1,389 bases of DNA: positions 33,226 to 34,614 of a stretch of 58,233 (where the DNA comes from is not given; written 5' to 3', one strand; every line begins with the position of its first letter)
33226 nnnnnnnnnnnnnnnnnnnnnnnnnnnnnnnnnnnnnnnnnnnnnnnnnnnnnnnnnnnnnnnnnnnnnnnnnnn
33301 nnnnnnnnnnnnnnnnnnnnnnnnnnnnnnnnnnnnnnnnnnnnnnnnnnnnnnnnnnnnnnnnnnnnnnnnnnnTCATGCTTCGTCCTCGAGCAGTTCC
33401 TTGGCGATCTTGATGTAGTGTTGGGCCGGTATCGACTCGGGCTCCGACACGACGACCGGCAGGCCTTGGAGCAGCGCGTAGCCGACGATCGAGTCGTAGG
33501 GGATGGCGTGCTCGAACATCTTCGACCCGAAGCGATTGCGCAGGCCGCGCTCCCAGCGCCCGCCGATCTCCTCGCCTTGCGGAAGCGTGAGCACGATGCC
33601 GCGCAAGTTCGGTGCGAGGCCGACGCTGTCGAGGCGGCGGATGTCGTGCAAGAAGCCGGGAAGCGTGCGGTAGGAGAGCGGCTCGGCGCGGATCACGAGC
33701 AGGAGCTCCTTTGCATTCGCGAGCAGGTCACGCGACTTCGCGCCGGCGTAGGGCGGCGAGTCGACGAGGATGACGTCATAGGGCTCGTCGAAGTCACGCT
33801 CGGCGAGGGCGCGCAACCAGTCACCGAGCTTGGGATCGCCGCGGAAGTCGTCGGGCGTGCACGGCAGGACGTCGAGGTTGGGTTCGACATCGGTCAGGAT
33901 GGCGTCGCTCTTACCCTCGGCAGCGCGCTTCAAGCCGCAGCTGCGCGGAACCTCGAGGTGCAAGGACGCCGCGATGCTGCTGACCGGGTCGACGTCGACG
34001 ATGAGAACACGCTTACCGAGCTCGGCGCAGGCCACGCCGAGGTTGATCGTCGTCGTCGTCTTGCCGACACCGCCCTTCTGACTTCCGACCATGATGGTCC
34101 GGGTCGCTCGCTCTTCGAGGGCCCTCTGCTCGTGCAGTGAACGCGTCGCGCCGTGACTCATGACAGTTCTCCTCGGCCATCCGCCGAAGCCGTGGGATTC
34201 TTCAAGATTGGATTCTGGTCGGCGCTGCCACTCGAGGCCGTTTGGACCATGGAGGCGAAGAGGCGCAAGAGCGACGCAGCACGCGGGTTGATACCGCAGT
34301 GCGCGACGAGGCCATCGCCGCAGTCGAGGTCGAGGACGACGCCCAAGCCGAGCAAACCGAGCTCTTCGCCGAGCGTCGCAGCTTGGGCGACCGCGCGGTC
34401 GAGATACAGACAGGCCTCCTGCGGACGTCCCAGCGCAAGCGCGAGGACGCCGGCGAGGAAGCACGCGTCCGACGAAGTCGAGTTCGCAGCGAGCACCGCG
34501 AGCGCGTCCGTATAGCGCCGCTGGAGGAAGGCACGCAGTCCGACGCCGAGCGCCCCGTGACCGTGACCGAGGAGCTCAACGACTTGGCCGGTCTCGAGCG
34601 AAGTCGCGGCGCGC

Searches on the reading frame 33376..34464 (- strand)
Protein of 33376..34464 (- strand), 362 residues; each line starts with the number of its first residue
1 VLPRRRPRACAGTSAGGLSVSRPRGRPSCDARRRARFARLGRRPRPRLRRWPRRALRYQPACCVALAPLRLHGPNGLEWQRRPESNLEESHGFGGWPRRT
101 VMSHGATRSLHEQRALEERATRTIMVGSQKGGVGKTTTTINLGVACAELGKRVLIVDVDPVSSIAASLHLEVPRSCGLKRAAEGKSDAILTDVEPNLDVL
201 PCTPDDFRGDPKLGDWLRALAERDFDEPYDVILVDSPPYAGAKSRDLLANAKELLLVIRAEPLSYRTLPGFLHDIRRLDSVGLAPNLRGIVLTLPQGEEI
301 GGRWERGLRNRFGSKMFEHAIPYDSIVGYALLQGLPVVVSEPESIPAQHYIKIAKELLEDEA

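Call 12: search_protein_families(library=pfam, proteins=[window:33376-34464:-], max_evalue=0.01)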
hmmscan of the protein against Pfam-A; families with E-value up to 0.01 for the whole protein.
window:33376-34464:- (362 aa): 9 families
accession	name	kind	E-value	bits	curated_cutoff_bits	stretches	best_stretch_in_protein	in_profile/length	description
PF13614.12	AAA_31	-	1.7e-20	74.1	27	1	122-280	2-169/177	AAA domain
PF01656.29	CbiA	-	9.7e-17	61.5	25.4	1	124-337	1-125/125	CobQ/CobB/MinD/ParA nucleotide binding domain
PF10609.15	ParA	-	1.1e-09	38.6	27.1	1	121-172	3-55/246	NUBPL iron-transfer P-loop NTPase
PF06564.18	CBP_BcsQ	-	2.5e-09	37.5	21.3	1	128-264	8-151/234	Cellulose biosynthesis protein BcsQ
PF02374.21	ArsA_ATPase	-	4.3e-09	36.5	24.3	1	122-171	2-50/305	Anion-transporting ATPase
PF00142.24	Fer4_NifH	-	7.7e-07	29.3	25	1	130-162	8-40/271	4Fe-4S iron sulfur cluster binding proteins, NifH/frxC family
PF09140.17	MipZ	-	1.8e-05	24.6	20.7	1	123-162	2-41/262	ATPase MipZ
PF03308.22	MeaB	-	0.00067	19.2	23.1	1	114-164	24-75/273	Methylmalonyl Co-A mutase-associated GTPase MeaB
PF13481.12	AAA_25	-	0.0066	16.5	27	0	130-236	41-151/195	AAA domain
